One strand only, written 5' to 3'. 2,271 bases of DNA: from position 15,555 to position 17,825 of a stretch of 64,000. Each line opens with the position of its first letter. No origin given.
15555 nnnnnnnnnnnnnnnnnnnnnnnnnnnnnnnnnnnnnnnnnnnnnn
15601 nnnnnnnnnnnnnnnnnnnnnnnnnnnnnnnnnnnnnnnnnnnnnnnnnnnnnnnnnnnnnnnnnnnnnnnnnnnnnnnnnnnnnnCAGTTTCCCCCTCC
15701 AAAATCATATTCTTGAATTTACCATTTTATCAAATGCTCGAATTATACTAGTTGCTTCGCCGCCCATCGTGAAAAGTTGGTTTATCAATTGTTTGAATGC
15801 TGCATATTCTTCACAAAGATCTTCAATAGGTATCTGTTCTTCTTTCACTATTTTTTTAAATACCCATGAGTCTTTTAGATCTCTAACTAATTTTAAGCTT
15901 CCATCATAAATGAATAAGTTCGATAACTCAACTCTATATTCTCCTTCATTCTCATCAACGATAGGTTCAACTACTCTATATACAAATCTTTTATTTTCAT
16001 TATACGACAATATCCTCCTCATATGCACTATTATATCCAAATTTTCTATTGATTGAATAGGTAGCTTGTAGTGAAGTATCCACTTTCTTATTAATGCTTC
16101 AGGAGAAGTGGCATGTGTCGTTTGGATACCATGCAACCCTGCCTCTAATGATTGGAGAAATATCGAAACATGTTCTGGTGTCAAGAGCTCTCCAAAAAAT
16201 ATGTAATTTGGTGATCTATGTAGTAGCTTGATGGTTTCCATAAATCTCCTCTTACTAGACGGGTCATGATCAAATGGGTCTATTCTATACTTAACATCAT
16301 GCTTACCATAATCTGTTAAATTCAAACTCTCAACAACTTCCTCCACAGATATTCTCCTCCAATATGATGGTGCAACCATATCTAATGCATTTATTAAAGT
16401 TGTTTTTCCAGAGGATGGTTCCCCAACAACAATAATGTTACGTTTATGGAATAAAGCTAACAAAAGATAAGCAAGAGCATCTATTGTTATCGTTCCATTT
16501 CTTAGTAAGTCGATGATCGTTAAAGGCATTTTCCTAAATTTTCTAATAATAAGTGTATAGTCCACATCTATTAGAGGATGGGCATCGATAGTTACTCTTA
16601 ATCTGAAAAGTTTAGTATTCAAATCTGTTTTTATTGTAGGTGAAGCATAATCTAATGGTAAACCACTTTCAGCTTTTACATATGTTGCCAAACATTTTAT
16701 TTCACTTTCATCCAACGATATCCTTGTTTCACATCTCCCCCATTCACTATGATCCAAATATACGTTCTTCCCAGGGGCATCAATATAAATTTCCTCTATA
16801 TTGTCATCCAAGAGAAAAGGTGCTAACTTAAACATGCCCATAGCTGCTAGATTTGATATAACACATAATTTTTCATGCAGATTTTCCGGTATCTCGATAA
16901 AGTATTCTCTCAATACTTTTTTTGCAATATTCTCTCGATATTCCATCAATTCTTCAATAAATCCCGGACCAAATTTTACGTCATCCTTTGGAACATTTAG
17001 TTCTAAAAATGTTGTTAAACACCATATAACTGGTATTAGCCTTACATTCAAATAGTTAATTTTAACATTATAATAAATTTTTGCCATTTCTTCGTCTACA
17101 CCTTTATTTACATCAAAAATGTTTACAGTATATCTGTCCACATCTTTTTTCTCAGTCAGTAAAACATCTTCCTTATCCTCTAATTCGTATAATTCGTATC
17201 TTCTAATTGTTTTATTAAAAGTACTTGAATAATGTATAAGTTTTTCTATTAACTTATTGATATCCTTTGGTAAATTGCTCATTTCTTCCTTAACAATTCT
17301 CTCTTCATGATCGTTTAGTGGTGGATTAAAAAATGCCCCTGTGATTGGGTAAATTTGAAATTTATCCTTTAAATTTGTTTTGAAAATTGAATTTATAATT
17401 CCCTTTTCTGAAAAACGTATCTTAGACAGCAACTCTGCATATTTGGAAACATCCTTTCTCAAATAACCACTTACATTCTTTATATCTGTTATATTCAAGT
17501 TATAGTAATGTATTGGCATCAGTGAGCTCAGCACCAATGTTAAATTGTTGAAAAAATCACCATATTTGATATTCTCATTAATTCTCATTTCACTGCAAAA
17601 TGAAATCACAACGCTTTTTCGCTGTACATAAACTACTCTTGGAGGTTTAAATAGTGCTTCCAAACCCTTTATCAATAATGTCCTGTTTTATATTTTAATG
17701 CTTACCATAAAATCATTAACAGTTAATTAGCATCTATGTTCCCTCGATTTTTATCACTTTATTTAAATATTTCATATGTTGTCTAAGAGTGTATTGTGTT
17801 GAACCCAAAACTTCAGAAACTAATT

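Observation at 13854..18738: Tad/Epd-like type IV filament locus: Flp-like mini-prepilin, split TadB/TadC platform proteins, long ATPase, flanked by a TFB paralog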

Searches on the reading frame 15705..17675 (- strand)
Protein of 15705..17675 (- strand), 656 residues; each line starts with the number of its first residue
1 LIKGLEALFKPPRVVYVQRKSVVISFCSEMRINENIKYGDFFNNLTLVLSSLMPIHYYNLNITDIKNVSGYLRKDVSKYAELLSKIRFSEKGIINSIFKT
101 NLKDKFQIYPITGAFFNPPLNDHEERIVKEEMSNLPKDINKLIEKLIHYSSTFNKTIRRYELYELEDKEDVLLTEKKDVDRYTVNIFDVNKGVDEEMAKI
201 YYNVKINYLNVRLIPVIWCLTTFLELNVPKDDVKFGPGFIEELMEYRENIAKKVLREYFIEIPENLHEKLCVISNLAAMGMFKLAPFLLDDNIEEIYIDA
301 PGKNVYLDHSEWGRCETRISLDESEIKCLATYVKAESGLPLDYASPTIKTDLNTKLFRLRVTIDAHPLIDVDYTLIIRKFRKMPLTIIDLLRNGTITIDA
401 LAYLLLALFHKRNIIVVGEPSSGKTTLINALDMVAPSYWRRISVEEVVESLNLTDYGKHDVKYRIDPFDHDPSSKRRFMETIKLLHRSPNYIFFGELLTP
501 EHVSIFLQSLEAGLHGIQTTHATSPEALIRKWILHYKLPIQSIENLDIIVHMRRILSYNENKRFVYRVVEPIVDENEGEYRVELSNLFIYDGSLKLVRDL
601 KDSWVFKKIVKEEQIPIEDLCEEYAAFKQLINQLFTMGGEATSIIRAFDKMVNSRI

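Call 3: search_protein_families(library=pfam, proteins=[window:15705-17675:-], max_evalue=1)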
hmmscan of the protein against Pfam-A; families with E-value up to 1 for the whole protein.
window:15705-17675:- (656 aa): 15 families
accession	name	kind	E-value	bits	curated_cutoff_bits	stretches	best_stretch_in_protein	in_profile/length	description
PF00437.27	T2SSE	-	3.1e-09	36.4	24.9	1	326-526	64-249/370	Type II/IV secretion system protein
PF20720.3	nSTAND3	-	0.00032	20.9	27.2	1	408-471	14-78/155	Novel STAND NTPase 3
PF10662.15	PduV-EutP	-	0.0018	18.6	21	1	412-440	2-30/143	Ethanolamine utilisation - propanediol utilisation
PF07931.18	CPT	-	0.0093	16.2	22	1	414-454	4-44/172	Chloramphenicol phosphotransferase-like protein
PF01926.29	MMR_HSR1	-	0.01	16.4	21.9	1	414-431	2-19/113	50S ribosome-binding GTPase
PF13401.12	AAA_22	-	0.016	16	27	1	410-471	4-45/130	AAA domain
PF13555.12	AAA_29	-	0.021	15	27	1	410-434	20-45/61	P-loop containing region of AAA domain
PF13191.12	AAA_16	-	0.025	15.5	32.6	1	400-432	11-45/167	AAA ATPase domain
PF02421.24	FeoB_N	-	0.031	14.2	27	1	413-446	2-37/156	Ferrous iron transport protein B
PF13521.12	AAA_28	-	0.043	14.5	27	1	414-434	2-22/164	AAA domain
PF01078.27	Mg_chelatase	-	0.044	13.6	20.3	1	404-468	15-78/207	Magnesium chelatase, subunit ChlI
PF00350.29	Dynamin_N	-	0.06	13.8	27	1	414-431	1-18/168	Dynamin family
PF13238.12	AAA_18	-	0.11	13.4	29.4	0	414-460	1-44/128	AAA domain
PF13476.12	AAA_23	-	0.2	12.7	27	0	409-433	17-41/201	AAA domain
PF03908.18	Sec20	-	0.66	10.4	27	0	59-110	25-75/92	Sec20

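Call 4: search_protein_families(library=ncbifam, proteins=[window:15705-17675:-], max_evalue=1)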
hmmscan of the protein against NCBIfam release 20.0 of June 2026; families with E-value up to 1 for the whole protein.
window:15705-17675:- (656 aa): 16 families
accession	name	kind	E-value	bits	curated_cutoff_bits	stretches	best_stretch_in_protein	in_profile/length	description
NF058587.1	archaellum_moto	equivalog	4.6e-26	91.7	550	1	248-593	114-454/527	archaellum flagellar ATPase motor FlaI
NF053672.1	bindosome_BasE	exception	2.4e-20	72.8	1000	1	177-581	39-436/512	bindosome assembly system ATPase subunit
TIGR02788.1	VirB11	equivalog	3.9e-17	62.2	249.95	2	402-534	135-264/308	P-type DNA transfer ATPase VirB11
TIGR03819.1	heli_sec_ATPase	hypoth_equivalog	4.7e-16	58.9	373.15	1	279-526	50-291/340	TadA family conjugal transfer-associated ATPase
TIGR02782.1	TrbB_P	equivalog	1.3e-11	44.3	304.55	1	283-570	13-292/303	P-type conjugative transfer ATPase TrbB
NF010475.0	PRK13900.1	equivalog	5.6e-10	38.8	389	1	403-531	152-278/333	type IV secretion system ATPase VirB11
NF010469.0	PRK13894.1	subfamily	7.6e-08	32.1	508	1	287-580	30-315/320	conjugal transfer ATPase TrbB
TIGR02858.1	spore_III_AA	equivalog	0.00011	21.6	281.3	1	400-538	103-246/272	stage III sporulation protein AA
NF010407.0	PRK13833.1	subfamily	0.0029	17.1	499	1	374-431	107-164/323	conjugal transfer protein TrbB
TIGR00231.1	small_GTP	domain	0.013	15.3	42.5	1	412-431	4-23/164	GTP-binding protein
NF033114.1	phos_trans_CPT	equivalog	0.02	14.5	250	1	414-452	1-39/171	chloramphenicol phosphotransferase CPT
NF010335.0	PRK13764.1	equivalog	0.029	12.9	340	1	411-531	263-373/613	ATPase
NF009377.1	PRK12740.1-1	equivalog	0.045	12.1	890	1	412-447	14-49/700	elongation factor G-like protein EF-G2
NF010425.0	PRK13851.1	equivalog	0.094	11.6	461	1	401-450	152-201/344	type IV secretion system protein VirB11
TIGR00368.1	TIGR00368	hypoth_equivalog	0.14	10.7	362.4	1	410-453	210-254/499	YifB family Mg chelatase-like AAA ATPase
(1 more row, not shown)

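Call 9: find_homologous_proteins(query=window:15705-17675:-)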
Query window:15705-17675:- (656 aa): 44 proteins with E <= 0.001 among 8000 candidates.
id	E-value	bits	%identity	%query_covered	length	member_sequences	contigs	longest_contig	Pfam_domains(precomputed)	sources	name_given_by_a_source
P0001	0.0e+0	1469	100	100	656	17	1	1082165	PF00437.27,PF27713.1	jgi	-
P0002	0.0e+0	1321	89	100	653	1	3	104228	PF00437.27,PF27713.1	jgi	jgi:type IV secretory pathway ATPase VirB11/archaellum biosynthesis ATPase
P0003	0.0e+0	1306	87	100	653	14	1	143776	PF00437.27,PF27713.1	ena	-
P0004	0.0e+0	1090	73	99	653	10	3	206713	PF00437.27,PF27713.1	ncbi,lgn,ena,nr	ncbi:MAG: ATPase, T2SS/T4P/T4SS family [archaeon GBS-70-058]|nr:ATPase, T2SS/T4P/T4SS family [Candid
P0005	7.3e-217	740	53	99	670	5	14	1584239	PF00437.27,PF27713.1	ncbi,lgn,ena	ncbi:MAG: ATPase, T2SS/T4P/T4SS family [Candidatus Methanomethylicia archaeon]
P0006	1.1e-213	730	52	99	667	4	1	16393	PF00437.27,PF27713.1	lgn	-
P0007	9.9e-210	716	52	99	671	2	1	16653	PF00437.27,PF27713.1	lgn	-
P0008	7.6e-208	710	56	88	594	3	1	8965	PF00437.27,PF27713.1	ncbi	ncbi:MAG: ATPase, T2SS/T4P/T4SS family, partial [Candidatus Methanomethylicia archaeon]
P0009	4.0e-198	678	52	98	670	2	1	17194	PF00437.27,PF27713.1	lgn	-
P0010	4.2e-188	645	49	98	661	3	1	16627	PF00437.27,PF27713.1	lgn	-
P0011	7.5e-120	420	57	47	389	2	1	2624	PF00437.27,PF27713.1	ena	-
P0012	1.6e-117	412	40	72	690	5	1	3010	PF00437.27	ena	-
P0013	8.9e-114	399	37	88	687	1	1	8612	PF00437.27,PF27713.1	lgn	-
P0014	6.1e-112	393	42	67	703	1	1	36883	PF00437.27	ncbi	-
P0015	9.0e-111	390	37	93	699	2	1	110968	PF00437.27,PF27713.1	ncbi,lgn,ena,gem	-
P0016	1.1e-85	307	30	100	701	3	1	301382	PF00437.27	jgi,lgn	-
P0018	8.8e-79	284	38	60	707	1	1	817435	PF00437.27,PF27713.1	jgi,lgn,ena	-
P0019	1.7e-77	280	40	55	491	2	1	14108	PF00437.27,PF13401.13,PF27713.1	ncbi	-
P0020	2.5e-75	272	34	73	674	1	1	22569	PF00437.27,PF27713.1,PF20720.4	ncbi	ncbi:MAG: ATPase, T2SS/T4P/T4SS family [Candidatus Nezhaarchaeales archaeon]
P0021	6.8e-75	271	40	49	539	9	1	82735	PF00437.27,PF27713.1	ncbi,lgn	ncbi:MAG: ATPase, T2SS/T4P/T4SS family [Candidatus Jordarchaeales archaeon]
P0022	2.3e-71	259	40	45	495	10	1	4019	PF00437.27,PF27713.1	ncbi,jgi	ncbi:MAG: ATPase, T2SS/T4P/T4SS family [Candidatus Heimdallarchaeota archaeon]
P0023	3.6e-66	242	35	62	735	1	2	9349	PF00437.27,PF27713.1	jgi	jgi:type IV secretory pathway ATPase VirB11/archaellum biosynthesis ATPase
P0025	4.8e-37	146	32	60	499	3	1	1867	PF00437.27,PF27713.1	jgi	-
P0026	2.7e-33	134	31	60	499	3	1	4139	PF00437.27,PF27713.1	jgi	-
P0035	1.1e-7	49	27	47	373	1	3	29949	PF00437.27,PF27713.1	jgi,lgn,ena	-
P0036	1.1e-7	49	27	47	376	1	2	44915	PF00437.27,PF27713.1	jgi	-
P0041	1.3e-6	45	28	48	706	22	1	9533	PF10609.16,PF01656.30,PF00437.27,PF13614.13,PF00005.34,PF27713.1,PF20720.4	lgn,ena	-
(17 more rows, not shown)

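Call 15: find_encoding_contigs(protein=P0005, flank=8000, max_places=3)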
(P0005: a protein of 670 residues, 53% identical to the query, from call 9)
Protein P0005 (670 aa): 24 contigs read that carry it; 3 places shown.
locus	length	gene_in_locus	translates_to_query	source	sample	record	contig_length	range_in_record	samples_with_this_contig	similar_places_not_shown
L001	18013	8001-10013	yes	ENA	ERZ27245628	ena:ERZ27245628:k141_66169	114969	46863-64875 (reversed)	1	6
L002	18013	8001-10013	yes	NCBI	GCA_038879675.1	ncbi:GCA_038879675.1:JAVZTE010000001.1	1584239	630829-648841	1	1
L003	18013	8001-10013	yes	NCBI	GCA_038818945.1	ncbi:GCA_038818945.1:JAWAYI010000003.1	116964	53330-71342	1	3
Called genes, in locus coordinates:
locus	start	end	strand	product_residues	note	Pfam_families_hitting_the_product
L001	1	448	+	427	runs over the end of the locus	PF01142:TruD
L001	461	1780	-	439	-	PF01336:tRNA_anti-codon, PF00152:tRNA-synt_2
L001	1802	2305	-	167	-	-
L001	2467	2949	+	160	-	PF01047:MarR (faint), PF12802:MarR_2 (weak), PF13545:HTH_Crp_2, PF13412:HTH_24 (weak), PF01022:HTH_5 (weak), PF12840:HTH_20 (weak), PF01037:AsnC_trans_reg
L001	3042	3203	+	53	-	PF01020:Ribosomal_L40e (weak)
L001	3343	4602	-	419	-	PF23023:Anti-Pycsar_Apyc1, PF00753:Lactamase_B, PF12706:Lactamase_B_2, PF16661:Lactamase_B_6, PF10996:Beta-Casp, PF07521:RMMBL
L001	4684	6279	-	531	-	PF01702:TGT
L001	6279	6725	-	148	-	PF01423:LSM, PF14894:Lsm_C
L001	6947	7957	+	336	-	PF08271:Zn_Ribbon_TF (weak), PF00382:TFIIB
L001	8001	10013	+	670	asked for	PF00437:T2SSE, PF27713:UCP018868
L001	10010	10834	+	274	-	-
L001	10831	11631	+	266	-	-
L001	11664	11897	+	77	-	-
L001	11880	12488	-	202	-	PF13238:AAA_18, PF13401:AAA_22 (faint), PF13207:AAA_17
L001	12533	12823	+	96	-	PF04457:MJ1316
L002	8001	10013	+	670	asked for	PF00437:T2SSE, PF27713:UCP018868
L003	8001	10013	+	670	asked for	PF00437:T2SSE, PF27713:UCP018868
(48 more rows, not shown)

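Call 16: find_encoding_contigs(protein=P0004, flank=8000, max_places=2)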
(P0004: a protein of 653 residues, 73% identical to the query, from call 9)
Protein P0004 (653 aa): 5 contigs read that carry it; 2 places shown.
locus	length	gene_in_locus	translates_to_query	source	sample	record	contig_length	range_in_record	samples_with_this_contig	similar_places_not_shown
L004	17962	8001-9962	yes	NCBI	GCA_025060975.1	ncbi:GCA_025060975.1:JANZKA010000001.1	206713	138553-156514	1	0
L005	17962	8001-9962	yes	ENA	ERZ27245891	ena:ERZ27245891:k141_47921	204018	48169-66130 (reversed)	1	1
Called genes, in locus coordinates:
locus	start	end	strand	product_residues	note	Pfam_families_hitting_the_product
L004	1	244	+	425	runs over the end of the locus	PF01142:TruD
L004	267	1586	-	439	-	PF01336:tRNA_anti-codon, PF00152:tRNA-synt_2, PF01409:tRNA-synt_2d (faint)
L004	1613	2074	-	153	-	-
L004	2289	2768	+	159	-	PF12802:MarR_2 (weak), PF13545:HTH_Crp_2, PF01022:HTH_5 (weak), PF13412:HTH_24 (weak), PF01037:AsnC_trans_reg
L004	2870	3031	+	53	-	PF01020:Ribosomal_L40e (weak)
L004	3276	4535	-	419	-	PF23023:Anti-Pycsar_Apyc1, PF00753:Lactamase_B, PF12706:Lactamase_B_2, PF16661:Lactamase_B_6, PF10996:Beta-Casp, PF07521:RMMBL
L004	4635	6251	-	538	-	PF01702:TGT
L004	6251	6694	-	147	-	PF06372:Gemin6 (faint), PF01423:LSM, PF14894:Lsm_C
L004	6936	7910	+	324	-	PF08271:Zn_Ribbon_TF (weak), PF08792:A2L_zn_ribbon (weak), PF00382:TFIIB (weak)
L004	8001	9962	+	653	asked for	PF00437:T2SSE, PF27713:UCP018868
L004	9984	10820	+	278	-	-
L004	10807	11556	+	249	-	-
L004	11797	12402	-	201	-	PF13238:AAA_18, PF13207:AAA_17 (faint)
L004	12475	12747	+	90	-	PF04457:MJ1316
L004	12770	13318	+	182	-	PF01467:CTP_transf_like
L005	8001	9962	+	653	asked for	PF00437:T2SSE, PF27713:UCP018868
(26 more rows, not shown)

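Call 17: find_encoding_contigs(protein=P0015, flank=6000, max_places=1)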
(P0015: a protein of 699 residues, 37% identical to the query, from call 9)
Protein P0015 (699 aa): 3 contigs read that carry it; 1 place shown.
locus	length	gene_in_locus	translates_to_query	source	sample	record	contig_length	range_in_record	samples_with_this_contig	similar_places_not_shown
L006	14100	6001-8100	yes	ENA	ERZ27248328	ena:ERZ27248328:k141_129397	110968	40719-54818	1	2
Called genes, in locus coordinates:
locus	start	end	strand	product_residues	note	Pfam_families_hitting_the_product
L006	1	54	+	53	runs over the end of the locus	PF01020:Ribosomal_L40e (weak)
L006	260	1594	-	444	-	PF00753:Lactamase_B, PF16661:Lactamase_B_6, PF23023:Anti-Pycsar_Apyc1, PF12706:Lactamase_B_2, PF10996:Beta-Casp, PF07521:RMMBL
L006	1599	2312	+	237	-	PF09754:PAC2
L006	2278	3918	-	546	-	PF01702:TGT, PF17884:DUF5591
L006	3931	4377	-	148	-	PF01423:LSM, PF14894:Lsm_C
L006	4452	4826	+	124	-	-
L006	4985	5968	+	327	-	PF08271:Zn_Ribbon_TF (weak), PF08792:A2L_zn_ribbon (faint), PF00382:TFIIB (weak)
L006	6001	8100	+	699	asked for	PF00437:T2SSE, PF27713:UCP018868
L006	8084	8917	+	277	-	-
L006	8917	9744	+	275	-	-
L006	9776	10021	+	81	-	-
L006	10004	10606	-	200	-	PF00004:AAA (weak), PF13238:AAA_18, PF13671:AAA_33 (faint), PF13207:AAA_17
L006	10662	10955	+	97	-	PF04457:MJ1316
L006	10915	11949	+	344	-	PF17835:NOG1_N, PF01926:MMR_HSR1, PF02421:FeoB_N, PF06858:NOG1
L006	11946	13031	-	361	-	PF01137:RTC, PF05189:RTC_insert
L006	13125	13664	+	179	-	PF01467:CTP_transf_like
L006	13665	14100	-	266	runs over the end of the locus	PF01887:SAM_HAT_N, PF20257:SAM_HAT_C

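Call 18: find_encoding_contigs(protein=P0016, flank=6000, max_places=1)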
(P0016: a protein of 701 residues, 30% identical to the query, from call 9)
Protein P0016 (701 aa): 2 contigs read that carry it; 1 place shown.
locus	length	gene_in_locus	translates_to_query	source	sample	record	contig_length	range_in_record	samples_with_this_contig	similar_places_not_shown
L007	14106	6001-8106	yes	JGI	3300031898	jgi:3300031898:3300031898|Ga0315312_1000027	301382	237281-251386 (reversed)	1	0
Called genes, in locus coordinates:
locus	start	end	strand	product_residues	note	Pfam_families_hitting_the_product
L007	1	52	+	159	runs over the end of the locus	PF12641:Flavodoxin_3, PF12724:Flavodoxin_5, PF00258:Flavodoxin_1, PF03358:FMN_red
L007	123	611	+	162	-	PF04073:tRNA_edit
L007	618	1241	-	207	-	PF08901:DUF1847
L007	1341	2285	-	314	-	-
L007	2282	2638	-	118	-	-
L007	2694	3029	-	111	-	-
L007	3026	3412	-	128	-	-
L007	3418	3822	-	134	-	-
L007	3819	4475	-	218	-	-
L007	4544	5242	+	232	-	PF01656:CbiA, PF10609:ParA (weak), PF13614:AAA_31 (weak)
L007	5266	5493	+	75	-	-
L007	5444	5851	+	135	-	-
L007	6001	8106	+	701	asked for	PF00437:T2SSE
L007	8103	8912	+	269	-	-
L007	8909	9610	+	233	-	-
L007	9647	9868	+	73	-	-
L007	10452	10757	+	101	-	-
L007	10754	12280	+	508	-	PF01935:DUF87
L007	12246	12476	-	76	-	PF09082:DUF1922, PF19134:DUF5817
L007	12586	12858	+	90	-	PF04471:Mrr_cat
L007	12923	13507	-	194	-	PF13207:AAA_17 (weak), PF13238:AAA_18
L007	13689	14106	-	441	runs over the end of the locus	PF00202:Aminotran_3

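Call 19: find_encoding_contigs(protein=P0018, flank=6000, max_places=1)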
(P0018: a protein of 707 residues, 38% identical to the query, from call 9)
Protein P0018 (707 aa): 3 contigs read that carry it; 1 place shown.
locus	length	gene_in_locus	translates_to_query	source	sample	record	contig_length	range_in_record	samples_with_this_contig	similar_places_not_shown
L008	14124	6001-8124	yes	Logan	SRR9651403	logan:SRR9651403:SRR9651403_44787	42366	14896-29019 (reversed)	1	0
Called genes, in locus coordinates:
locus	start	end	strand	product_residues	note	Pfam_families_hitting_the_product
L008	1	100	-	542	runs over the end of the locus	PF01702:TGT, PF17884:DUF5591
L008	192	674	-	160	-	PF14894:Lsm_C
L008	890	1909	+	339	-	-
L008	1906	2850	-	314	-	-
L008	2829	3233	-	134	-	-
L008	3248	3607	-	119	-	-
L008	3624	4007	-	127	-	-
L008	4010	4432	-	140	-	-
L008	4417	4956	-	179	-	PF01478:Peptidase_A24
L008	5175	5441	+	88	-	-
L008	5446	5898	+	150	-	-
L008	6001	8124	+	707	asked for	PF00437:T2SSE, PF27713:UCP018868 (weak)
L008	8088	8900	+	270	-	PF00482:T2SSF (weak)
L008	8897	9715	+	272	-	PF00482:T2SSF (weak)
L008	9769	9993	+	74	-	-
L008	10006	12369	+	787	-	PF19044:P-loop_TraG (faint), PF01935:DUF87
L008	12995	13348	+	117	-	PF04471:Mrr_cat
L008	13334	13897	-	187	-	PF13238:AAA_18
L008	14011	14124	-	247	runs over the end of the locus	PF00149:Metallophos, PF12850:Metallophos_2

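Call 20: find_encoding_contigs(protein=P0021, flank=6000, max_places=1)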
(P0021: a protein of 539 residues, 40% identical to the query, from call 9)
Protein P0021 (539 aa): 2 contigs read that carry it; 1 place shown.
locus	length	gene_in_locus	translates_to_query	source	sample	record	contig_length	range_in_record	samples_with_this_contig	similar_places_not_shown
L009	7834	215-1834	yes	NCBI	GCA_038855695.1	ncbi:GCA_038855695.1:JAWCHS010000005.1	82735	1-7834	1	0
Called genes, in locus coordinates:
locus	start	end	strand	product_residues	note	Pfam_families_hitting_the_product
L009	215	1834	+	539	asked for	PF00437:T2SSE, PF27713:UCP018868 (weak)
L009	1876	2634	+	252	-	-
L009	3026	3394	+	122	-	-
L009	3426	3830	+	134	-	PF00132:Hexapep, PF14602:Hexapep_2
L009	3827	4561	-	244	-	PF04157:EAP30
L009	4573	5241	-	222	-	PF03997:VPS28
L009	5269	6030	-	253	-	PF00179:UQ_con, PF05743:UEV (weak)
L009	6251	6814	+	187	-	PF13240:Zn_Ribbon_1 (weak)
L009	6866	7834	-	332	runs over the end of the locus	-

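Call 32: search_solved_structures(query=window:15705-17675:-, max_evalue=0.001)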
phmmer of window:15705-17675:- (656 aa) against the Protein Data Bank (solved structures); distinct sequences matched with E-value up to 0.001: 7.
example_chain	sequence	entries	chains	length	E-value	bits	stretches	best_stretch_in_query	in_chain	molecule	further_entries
2oap_1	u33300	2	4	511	3.7e-27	98.3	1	240-551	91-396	Type II secretion system protein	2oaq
4ii7_A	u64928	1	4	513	6.3e-18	67.9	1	282-574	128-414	FlaI ATPase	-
4ihq_A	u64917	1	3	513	3.8e-17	65.3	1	282-574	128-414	FlaI ATPase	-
8rkd_E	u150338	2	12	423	9.4e-13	50.8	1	248-570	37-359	Pilus assembly ATPase CpaF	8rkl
8rjf_A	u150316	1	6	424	9.4e-13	50.8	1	248-570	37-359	Pilus assembly ATPase CpaF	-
9e24_A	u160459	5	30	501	1.5e-12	50.1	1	248-570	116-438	CpaF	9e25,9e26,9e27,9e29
2gza_A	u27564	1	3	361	9.5e-05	24.3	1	399-532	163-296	Type IV secretion system protein VirB11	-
